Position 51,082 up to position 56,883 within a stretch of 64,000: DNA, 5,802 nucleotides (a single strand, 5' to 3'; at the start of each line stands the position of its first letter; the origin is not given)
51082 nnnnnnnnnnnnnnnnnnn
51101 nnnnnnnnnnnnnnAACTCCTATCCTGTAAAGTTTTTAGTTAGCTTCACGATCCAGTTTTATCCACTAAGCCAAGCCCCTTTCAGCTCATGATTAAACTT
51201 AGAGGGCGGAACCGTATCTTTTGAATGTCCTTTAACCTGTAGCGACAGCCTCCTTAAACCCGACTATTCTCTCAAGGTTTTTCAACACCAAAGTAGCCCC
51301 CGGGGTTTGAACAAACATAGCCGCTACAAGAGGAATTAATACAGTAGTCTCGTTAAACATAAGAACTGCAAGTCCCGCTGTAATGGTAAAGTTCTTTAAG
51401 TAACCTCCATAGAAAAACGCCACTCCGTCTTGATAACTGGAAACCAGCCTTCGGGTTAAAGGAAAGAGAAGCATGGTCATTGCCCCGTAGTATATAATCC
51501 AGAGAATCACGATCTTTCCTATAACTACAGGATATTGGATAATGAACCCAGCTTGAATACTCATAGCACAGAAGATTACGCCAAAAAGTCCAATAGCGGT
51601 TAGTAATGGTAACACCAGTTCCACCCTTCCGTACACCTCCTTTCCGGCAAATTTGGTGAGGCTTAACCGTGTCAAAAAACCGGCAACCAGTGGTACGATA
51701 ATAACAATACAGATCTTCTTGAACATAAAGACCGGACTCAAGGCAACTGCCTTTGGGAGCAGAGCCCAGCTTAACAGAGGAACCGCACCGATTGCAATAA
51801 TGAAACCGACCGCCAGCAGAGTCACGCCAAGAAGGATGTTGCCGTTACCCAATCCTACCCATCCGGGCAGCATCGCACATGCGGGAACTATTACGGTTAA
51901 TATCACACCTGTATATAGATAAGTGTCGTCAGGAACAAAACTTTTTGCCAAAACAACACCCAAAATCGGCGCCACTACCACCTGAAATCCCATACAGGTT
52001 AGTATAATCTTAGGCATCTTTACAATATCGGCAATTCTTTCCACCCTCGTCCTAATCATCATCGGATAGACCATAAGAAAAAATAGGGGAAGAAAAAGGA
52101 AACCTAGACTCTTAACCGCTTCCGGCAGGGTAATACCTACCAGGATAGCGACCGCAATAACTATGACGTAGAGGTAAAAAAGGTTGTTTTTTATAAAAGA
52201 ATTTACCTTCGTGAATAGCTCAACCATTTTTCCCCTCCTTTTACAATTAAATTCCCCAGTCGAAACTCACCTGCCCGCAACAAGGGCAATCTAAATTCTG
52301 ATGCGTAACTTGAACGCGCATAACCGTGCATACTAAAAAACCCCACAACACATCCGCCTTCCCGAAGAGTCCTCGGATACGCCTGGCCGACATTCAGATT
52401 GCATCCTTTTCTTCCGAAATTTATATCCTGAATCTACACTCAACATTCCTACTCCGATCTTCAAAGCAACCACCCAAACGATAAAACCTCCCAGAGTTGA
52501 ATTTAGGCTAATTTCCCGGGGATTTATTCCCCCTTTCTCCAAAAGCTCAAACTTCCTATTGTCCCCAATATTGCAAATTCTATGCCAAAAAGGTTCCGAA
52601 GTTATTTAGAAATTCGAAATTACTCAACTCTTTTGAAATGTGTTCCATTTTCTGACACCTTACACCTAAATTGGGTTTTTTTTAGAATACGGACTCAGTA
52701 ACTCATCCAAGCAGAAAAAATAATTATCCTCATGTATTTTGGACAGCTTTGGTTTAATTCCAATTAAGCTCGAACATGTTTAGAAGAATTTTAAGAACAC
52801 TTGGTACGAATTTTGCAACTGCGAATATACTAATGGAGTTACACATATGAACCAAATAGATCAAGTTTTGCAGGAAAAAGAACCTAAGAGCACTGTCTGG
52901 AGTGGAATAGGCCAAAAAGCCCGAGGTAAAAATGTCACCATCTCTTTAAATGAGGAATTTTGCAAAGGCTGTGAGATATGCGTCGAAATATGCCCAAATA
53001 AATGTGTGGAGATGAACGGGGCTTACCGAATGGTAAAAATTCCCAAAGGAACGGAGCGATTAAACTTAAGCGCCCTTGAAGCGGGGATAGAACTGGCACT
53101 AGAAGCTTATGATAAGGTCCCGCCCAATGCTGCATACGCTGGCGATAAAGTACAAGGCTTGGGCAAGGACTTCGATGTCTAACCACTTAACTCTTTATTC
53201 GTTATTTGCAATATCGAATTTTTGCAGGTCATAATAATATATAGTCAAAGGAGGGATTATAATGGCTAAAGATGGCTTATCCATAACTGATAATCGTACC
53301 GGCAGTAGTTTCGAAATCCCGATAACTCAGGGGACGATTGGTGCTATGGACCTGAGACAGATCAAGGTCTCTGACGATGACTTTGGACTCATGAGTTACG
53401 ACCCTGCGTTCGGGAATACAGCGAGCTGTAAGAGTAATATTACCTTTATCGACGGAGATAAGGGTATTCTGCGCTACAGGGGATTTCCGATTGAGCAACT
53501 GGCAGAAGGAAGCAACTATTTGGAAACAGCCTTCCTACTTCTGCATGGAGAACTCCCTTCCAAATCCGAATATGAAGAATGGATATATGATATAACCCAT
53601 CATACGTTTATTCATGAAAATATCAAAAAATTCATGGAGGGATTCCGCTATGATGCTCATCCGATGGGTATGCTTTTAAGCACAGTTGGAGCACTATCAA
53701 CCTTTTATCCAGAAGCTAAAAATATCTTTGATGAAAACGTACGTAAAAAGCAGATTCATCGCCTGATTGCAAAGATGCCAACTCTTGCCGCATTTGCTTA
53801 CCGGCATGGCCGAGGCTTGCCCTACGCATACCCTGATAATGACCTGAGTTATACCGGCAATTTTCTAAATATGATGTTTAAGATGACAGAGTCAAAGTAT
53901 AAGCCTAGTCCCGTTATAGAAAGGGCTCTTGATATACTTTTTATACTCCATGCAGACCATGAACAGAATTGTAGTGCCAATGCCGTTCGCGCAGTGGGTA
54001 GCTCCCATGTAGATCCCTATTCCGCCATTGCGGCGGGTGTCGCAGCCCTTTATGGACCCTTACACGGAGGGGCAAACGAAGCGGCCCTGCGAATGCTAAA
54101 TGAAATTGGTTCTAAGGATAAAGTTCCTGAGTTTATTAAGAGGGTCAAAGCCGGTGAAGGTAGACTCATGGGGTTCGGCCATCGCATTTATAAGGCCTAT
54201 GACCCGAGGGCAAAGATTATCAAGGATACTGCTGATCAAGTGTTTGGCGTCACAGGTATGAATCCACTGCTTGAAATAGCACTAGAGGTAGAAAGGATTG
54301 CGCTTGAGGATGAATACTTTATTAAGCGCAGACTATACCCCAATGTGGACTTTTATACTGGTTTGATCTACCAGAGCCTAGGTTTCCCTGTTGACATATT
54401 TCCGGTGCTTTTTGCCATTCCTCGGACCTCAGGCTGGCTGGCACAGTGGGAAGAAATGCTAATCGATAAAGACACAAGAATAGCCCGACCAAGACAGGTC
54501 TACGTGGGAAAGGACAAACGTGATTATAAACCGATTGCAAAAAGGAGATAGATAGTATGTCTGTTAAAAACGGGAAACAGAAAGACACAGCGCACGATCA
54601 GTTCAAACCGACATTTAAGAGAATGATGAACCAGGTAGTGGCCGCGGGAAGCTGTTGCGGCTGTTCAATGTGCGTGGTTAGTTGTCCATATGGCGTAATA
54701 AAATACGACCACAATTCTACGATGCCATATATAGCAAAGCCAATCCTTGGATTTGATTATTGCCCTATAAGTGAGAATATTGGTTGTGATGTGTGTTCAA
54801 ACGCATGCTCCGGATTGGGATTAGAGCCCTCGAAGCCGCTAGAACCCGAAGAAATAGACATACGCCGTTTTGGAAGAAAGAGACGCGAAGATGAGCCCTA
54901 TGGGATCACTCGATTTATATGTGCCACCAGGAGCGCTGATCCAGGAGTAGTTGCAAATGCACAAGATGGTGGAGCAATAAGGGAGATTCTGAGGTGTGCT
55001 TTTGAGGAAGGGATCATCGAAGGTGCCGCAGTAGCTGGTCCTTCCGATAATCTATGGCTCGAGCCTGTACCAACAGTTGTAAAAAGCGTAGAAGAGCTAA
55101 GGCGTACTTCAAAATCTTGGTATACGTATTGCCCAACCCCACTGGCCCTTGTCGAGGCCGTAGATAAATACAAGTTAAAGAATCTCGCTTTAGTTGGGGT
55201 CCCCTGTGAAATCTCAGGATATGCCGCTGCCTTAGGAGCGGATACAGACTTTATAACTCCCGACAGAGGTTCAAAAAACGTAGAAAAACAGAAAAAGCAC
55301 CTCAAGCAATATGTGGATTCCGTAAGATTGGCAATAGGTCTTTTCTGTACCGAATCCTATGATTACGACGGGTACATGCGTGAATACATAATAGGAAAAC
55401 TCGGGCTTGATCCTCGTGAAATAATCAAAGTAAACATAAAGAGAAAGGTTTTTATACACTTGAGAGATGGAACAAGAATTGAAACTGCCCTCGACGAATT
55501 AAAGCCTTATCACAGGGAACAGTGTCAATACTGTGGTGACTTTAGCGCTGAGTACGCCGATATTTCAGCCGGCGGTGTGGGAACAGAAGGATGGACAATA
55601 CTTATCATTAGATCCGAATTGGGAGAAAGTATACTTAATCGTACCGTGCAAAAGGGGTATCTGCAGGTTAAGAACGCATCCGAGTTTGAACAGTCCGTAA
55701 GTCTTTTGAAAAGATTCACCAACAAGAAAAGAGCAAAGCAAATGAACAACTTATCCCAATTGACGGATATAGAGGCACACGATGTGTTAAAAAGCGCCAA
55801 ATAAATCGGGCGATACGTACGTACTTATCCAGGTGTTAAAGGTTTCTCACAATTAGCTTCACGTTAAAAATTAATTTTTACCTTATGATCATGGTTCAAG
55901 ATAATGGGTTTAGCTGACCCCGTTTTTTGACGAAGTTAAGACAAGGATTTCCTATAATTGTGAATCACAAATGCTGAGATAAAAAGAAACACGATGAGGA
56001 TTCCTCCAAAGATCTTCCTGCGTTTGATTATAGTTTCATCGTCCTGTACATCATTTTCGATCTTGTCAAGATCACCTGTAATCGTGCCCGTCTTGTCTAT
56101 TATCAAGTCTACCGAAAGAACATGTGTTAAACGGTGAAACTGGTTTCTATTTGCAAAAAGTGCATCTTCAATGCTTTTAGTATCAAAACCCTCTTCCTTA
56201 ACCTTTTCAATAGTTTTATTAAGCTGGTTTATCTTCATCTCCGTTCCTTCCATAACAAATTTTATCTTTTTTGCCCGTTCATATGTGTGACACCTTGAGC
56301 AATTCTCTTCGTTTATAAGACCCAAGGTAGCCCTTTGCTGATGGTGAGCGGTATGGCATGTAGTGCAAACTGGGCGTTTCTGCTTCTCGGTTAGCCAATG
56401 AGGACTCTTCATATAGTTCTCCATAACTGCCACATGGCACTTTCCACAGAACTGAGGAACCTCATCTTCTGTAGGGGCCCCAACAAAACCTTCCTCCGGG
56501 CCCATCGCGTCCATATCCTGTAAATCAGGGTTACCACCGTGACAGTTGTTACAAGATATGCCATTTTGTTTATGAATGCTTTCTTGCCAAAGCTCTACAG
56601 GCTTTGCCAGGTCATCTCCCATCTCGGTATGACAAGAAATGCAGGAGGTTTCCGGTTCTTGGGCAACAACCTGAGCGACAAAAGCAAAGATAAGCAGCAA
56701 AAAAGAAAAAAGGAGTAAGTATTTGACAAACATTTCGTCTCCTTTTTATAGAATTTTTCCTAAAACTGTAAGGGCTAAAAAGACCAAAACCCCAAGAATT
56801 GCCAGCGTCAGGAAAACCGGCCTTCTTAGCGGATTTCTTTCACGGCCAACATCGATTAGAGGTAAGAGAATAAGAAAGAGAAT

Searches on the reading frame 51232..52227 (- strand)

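Call 23: search_protein_families(library=pfam, proteins=[window:51232-52227:-], max_evalue=0.001)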
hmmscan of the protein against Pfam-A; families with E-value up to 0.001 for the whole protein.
window:51232-52227:- (331 aa): 1 family
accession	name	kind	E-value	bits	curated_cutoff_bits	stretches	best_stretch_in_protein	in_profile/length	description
PF01758.21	SBF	-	4.5e-22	79.1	24.3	1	47-230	2-189/191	Sodium Bile acid symporter family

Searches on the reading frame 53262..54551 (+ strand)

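Call 23: search_protein_families(library=pfam, proteins=[window:53262-54551:+], max_evalue=0.001)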
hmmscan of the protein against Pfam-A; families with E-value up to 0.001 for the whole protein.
window:53262-54551:+ (429 aa): 1 family
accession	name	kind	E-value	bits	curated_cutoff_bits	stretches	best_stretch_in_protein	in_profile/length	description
PF00285.26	Citrate_synt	-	7.4e-137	456.6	27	1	51-411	3-357/357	Citrate synthase, C-terminal domain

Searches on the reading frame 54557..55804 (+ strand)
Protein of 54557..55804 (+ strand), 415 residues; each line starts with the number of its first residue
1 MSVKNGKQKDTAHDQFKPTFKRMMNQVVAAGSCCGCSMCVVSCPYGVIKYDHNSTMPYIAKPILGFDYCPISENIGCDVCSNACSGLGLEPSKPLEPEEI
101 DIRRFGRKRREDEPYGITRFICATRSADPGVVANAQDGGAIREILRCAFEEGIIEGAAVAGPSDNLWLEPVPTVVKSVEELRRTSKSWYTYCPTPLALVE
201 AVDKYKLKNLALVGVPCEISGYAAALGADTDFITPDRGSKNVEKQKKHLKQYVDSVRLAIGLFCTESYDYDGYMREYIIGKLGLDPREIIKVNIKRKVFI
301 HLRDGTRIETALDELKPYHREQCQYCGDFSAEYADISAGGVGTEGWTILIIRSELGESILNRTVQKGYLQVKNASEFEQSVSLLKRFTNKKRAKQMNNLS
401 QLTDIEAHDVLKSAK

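Call 24: search_protein_families(library=pfam, proteins=[window:54557-55804:+], max_evalue=0.001)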
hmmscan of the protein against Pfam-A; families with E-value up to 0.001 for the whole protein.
window:54557-55804:+ (415 aa): 2 families
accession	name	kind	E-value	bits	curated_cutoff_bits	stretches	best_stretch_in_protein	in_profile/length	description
PF04432.18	FrhB_FdhB_C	-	2.2e-33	115.7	23.3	1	208-375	2-148/150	Coenzyme F420 hydrogenase/dehydrogenase, beta subunit C terminus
PF04422.18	FrhB_FdhB_N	-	1.6e-17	63.8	22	1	123-198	3-77/78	Coenzyme F420 hydrogenase/dehydrogenase, beta subunit N-term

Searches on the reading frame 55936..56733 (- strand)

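Call 24: search_protein_families(library=pfam, proteins=[window:55936-56733:-], max_evalue=0.001)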
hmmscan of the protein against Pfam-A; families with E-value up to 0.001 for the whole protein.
window:55936-56733:- (265 aa): 6 families
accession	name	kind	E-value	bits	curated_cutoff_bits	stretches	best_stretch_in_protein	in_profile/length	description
PF14522.11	Cytochrome_C7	-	3e-10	40.2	24.8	1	95-150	15-67/67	Cytochrome c7 and related cytochrome c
PF03264.19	Cytochrom_NNT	-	8.7e-07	29.3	24.1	0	12-65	20-72/174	NapC/NirT cytochrome c family, N-terminal region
PF14537.11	Cytochrom_c3_2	-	5.8e-06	27.1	25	1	53-150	1-79/79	Cytochrome c3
PF02335.20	Cytochrom_C552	-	1.3e-05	24.8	24.1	1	47-103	233-285/438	Cytochrome c552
PF09699.15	Paired_CXXCH_1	-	8.7e-05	22.6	20.6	0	123-152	9-39/41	Doubled CXXCH motif (Paired_CXXCH_1)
PF22678.1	Cytochrom_c_NrfB-like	-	0.00041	21.2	27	0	24-76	29-76/89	Cytochrome c-type protein NrfB-like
